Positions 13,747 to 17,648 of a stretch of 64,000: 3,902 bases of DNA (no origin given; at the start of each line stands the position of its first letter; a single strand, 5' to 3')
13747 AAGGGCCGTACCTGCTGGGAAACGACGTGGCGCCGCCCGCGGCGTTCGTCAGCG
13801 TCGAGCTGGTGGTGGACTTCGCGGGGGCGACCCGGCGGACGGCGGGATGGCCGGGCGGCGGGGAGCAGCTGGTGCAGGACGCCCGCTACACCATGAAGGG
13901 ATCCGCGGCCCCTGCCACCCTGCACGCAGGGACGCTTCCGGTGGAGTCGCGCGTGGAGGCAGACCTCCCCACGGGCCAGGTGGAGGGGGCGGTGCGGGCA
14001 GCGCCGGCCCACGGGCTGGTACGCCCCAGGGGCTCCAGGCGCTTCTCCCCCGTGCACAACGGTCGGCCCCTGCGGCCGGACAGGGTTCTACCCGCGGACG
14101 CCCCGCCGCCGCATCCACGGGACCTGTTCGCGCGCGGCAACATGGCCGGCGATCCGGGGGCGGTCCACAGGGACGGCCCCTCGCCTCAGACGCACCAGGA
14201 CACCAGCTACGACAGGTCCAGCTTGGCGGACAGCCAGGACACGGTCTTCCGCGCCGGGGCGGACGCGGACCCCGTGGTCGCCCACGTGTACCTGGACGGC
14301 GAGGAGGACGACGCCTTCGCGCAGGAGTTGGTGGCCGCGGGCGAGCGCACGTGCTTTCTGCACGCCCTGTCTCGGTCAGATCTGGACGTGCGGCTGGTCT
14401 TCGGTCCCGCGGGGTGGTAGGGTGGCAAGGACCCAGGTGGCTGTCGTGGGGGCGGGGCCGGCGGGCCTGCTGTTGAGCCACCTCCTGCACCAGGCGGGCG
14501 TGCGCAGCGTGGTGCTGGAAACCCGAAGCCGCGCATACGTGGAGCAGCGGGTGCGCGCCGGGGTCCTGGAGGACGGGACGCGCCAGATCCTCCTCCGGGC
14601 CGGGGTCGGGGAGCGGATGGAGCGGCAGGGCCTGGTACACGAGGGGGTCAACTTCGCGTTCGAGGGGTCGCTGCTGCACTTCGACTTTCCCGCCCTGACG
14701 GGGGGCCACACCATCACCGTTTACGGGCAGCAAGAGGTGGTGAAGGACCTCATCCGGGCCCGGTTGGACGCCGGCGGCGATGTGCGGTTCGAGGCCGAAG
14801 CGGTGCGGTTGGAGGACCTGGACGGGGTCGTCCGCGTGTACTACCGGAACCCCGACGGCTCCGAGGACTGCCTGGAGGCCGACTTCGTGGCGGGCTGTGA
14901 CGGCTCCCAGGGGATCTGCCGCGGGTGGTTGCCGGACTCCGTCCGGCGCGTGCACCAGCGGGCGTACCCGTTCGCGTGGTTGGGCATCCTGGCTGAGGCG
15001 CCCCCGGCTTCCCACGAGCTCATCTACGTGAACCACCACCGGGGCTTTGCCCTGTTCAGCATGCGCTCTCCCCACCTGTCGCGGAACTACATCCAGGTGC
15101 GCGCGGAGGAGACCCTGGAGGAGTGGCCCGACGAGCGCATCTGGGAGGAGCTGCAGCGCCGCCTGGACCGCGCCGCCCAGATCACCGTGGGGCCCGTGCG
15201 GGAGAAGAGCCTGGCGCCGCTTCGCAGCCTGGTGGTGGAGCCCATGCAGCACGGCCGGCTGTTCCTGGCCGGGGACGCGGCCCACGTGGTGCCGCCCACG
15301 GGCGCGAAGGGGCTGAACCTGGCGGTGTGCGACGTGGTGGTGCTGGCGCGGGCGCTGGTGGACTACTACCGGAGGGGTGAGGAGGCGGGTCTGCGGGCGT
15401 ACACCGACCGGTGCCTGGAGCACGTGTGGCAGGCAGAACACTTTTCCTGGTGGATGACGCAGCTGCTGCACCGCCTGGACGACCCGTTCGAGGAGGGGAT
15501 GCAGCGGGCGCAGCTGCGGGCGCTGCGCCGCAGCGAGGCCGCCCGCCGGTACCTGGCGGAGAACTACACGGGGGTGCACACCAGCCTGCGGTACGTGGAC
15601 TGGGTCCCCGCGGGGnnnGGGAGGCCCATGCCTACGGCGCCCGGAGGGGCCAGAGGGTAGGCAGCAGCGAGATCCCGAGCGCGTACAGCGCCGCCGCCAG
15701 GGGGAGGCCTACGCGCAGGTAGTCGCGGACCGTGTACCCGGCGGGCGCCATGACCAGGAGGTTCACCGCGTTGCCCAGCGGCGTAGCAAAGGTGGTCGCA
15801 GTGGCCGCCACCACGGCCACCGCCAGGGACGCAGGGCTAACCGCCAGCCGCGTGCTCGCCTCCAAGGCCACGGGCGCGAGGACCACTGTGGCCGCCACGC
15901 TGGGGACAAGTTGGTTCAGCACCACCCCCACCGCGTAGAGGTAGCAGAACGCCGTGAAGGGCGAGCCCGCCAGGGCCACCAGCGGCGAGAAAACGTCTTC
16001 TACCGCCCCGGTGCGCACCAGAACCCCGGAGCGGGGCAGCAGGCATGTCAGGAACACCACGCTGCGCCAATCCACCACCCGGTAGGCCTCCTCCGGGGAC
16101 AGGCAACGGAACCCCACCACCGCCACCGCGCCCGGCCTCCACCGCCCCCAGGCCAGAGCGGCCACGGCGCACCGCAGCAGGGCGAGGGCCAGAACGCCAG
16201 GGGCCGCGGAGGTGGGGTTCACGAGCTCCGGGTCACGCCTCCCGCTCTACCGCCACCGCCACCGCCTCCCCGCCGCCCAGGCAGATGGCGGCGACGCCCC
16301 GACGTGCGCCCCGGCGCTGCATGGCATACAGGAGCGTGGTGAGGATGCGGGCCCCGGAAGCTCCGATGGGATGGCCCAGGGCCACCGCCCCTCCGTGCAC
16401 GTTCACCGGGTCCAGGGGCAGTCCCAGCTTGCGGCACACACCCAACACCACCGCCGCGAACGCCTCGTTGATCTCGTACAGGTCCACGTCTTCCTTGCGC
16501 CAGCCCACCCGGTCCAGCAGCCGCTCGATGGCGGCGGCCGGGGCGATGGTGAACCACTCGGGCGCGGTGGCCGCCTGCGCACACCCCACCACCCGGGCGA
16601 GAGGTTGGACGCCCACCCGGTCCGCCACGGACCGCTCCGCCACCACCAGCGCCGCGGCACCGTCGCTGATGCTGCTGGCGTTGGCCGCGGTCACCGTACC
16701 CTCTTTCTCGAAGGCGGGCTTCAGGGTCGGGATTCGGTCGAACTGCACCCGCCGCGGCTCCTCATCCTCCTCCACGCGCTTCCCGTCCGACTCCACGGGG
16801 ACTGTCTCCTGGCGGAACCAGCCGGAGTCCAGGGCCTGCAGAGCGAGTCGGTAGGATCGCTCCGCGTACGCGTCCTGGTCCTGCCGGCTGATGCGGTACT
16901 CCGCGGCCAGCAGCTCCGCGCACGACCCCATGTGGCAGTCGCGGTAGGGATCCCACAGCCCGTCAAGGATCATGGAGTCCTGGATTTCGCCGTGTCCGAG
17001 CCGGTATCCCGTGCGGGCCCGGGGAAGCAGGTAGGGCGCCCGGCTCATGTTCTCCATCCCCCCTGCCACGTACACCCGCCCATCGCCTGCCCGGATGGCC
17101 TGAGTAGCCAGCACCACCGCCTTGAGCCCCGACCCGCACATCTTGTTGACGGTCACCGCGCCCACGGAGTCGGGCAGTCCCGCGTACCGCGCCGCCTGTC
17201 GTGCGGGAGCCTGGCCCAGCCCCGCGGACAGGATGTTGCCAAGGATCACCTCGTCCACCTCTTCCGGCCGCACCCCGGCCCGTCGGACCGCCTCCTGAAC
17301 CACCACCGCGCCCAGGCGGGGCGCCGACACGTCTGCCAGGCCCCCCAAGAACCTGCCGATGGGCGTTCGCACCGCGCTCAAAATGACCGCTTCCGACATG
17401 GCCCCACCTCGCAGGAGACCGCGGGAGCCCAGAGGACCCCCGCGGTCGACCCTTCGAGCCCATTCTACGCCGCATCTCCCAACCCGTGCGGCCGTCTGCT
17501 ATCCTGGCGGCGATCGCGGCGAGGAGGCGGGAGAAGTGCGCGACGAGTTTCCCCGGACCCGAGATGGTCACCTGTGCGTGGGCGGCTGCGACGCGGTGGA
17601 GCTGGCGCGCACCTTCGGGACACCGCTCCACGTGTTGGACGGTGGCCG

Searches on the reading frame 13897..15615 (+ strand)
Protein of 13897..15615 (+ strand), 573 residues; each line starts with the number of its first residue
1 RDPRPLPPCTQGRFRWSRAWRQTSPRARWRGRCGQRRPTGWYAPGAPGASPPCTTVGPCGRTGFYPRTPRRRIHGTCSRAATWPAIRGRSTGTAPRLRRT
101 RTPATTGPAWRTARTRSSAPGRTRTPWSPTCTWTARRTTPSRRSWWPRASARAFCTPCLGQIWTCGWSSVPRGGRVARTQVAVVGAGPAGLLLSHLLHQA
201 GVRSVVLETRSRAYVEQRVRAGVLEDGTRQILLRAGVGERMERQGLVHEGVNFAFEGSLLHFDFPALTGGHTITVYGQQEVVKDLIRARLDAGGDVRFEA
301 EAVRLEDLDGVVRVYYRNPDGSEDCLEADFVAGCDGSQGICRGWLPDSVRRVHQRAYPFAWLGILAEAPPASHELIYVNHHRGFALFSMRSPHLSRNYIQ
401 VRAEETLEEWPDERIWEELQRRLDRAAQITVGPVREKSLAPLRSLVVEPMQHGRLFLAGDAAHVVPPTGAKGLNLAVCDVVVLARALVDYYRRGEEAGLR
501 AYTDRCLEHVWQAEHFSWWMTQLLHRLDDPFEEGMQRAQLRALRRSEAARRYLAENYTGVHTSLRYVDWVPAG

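Call 33: search_protein_families(library=pfam, proteins=[window:13897-15615:+], max_evalue=0.001)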
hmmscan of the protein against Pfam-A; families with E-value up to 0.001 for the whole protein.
window:13897-15615:+ (573 aa): 2 families
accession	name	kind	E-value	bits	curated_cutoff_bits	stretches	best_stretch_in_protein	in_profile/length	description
PF01494.25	FAD_binding_3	-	1.5e-82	278.1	22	1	178-517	1-349/349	FAD binding domain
PF13450.12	NAD_binding_8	-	2.7e-05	24.8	21.9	1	183-212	1-30/68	NAD(P)-binding Rossmann-like domain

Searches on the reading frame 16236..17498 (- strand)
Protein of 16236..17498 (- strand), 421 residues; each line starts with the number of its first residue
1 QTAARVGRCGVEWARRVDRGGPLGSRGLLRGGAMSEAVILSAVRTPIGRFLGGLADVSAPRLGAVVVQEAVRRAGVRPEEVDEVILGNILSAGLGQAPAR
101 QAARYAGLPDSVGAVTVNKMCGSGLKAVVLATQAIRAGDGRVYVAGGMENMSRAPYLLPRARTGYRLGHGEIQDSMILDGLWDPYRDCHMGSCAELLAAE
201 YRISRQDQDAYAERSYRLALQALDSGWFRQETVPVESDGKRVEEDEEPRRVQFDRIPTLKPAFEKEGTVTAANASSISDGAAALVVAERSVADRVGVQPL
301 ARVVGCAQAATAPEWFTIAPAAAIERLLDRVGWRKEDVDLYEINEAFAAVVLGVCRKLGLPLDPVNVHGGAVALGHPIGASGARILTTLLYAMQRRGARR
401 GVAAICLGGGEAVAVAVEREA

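Call 33: search_protein_families(library=pfam, proteins=[window:16236-17498:-], max_evalue=0.001)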
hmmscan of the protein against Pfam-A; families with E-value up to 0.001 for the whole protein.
window:16236-17498:- (421 aa): 4 families
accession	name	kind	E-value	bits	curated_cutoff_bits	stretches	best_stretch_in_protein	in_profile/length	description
PF00108.29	Thiolase_N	-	1.8e-89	300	26.4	1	38-289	2-259/260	Thiolase, N-terminal domain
PF02803.24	Thiolase_C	-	5.2e-45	152.5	27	1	298-419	2-123/123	Thiolase, C-terminal domain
PF00109.32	ketoacyl-synt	-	3.7e-06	27.2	20.8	0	114-151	167-204/252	Beta-ketoacyl synthase, N-terminal domain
PF22691.2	Thiolase_C_1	-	4.9e-05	23.5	28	0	364-388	82-105/144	Thiolase C-terminal domain-like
